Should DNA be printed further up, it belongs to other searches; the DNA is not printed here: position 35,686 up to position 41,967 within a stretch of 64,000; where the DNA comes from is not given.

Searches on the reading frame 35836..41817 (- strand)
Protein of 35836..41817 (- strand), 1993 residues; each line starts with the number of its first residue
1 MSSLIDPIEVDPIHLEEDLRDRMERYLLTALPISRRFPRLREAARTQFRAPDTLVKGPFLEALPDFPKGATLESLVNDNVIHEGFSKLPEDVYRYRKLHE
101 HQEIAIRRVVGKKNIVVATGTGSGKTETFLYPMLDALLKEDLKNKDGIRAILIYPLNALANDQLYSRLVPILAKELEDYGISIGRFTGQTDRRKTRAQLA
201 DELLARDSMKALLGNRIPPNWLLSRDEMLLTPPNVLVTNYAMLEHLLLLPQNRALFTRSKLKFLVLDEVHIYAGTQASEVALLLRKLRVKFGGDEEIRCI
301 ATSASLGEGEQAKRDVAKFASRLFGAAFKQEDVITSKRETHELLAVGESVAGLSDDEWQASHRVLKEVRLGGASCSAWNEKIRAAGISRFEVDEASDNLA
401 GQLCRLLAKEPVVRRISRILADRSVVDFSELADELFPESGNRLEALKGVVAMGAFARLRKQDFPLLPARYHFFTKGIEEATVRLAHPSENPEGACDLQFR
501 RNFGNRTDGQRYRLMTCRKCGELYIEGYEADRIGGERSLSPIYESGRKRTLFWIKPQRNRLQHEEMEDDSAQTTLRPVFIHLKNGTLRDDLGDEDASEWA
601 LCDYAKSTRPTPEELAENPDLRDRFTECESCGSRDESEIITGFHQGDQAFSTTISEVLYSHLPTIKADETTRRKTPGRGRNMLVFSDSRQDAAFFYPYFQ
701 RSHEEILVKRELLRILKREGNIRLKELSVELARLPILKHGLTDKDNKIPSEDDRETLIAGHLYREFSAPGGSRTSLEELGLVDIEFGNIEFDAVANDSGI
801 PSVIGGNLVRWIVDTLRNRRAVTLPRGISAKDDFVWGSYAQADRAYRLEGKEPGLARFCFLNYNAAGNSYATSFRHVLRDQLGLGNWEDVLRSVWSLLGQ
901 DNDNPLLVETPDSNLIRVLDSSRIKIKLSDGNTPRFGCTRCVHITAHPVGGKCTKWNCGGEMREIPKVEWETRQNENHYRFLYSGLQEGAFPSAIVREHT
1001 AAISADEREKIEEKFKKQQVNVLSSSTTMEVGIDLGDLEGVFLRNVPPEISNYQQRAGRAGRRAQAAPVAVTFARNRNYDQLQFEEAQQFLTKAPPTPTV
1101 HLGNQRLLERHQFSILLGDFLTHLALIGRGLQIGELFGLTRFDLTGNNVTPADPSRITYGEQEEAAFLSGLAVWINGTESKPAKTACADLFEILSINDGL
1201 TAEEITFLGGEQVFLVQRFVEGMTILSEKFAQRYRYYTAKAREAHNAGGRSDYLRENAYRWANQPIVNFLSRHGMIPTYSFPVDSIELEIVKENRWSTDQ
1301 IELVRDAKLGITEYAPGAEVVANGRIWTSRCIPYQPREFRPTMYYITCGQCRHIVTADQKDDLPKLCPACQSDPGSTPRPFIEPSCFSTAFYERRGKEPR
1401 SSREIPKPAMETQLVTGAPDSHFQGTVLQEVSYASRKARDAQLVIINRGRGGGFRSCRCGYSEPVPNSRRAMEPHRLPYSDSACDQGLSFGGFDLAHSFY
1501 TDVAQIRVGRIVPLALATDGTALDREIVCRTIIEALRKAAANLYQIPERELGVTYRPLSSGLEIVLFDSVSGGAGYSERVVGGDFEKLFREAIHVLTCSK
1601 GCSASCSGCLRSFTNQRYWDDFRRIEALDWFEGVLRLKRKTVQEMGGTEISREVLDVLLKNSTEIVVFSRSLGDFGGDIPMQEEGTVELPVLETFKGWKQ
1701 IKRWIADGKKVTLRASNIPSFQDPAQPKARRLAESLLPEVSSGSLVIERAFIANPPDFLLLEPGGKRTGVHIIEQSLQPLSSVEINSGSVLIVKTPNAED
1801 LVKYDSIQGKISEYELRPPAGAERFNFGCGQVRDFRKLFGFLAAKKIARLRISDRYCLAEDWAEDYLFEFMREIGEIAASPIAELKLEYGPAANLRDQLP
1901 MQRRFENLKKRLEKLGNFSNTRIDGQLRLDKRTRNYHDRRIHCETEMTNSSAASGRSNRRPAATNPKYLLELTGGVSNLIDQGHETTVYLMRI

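Call 83: search_protein_families(library=pfam, proteins=[window:35836-41817:-])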
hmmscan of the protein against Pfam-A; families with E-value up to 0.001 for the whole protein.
window:35836-41817:- (1993 aa): 4 families
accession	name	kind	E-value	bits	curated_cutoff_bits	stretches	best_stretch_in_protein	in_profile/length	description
PF00270.35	DEAD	-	2.6e-21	76.5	26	2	100-199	2-92/167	DEAD/DEAH box helicase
PF00271.37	Helicase_C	-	1.2e-13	51.7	23.5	1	997-1063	43-109/110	Helicase conserved C-terminal domain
PF09369.15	MZB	-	5.4e-10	40.3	24.2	1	1534-1610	3-80/80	MrfA Zn-binding domain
PF04851.21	ResIII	-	7.2e-05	23.2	22.5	1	97-280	3-146/164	Type III restriction enzyme, res subunit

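Call 85: search_protein_families(library=padloc, proteins=[window:35836-41817:-])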
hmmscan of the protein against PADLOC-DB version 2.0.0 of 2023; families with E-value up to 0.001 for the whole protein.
window:35836-41817:- (1993 aa): 39 families (the best 25 are shown)
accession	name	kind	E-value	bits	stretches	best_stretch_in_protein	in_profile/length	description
PDLC00013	DruE1|DruE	-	3.4e-183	610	3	917-1639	965-1681/1776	SNF2 family N-terminal domain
PDLC00037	DruE3|DruE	-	3.2e-157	523.9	2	996-1640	1033-1681/2055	SNF2 family N-terminal domain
PDLC00014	DruE2|DruE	-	6.9e-109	363.3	4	918-1116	1091-1296/1928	SNF2 family N-terminal domain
PDLC00015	DruE2|DruE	-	1.4e-107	359.2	4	921-1117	1064-1268/1887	SNF2 family N-terminal domain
PDLC00035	DruE3|DruE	-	1.3e-106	355.8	2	50-703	47-659/1460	SNF2 family N-terminal domain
PDLC00036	DruE3|DruE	-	1.2e-104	348.9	3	995-1633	1025-1650/2023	SNF2 family N-terminal domain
PDLC00051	DruE4|DruE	-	2.7e-98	328.2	4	918-1111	1020-1216/1829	SNF2 family N-terminal domain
PDLC03960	SngC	-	6.7e-31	105.8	2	94-317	21-206/720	-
PDLC02503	BrxHI|BrxHII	-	1.1e-28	98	2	1000-1075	279-354/698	BrxHI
PDLC02896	DpdJ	-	2.3e-22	76.6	2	96-191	158-265/1487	DpdJ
PDLC02501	BrxHI|BrxHII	-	1.2e-18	64.6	1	998-1067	277-346/925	BrxHI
PDLC02570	DrmA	-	1.3e-15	54.9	2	996-1080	559-641/851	DrmA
PDLC02569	DrmA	-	2.1e-14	50.3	1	1006-1092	815-900/1095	DrmA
PDLC03928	PsyrT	-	7.2e-14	49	1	997-1072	269-344/689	-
PDLC02864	DpdF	-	4.7e-12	43.5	2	999-1086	264-351/610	DpdF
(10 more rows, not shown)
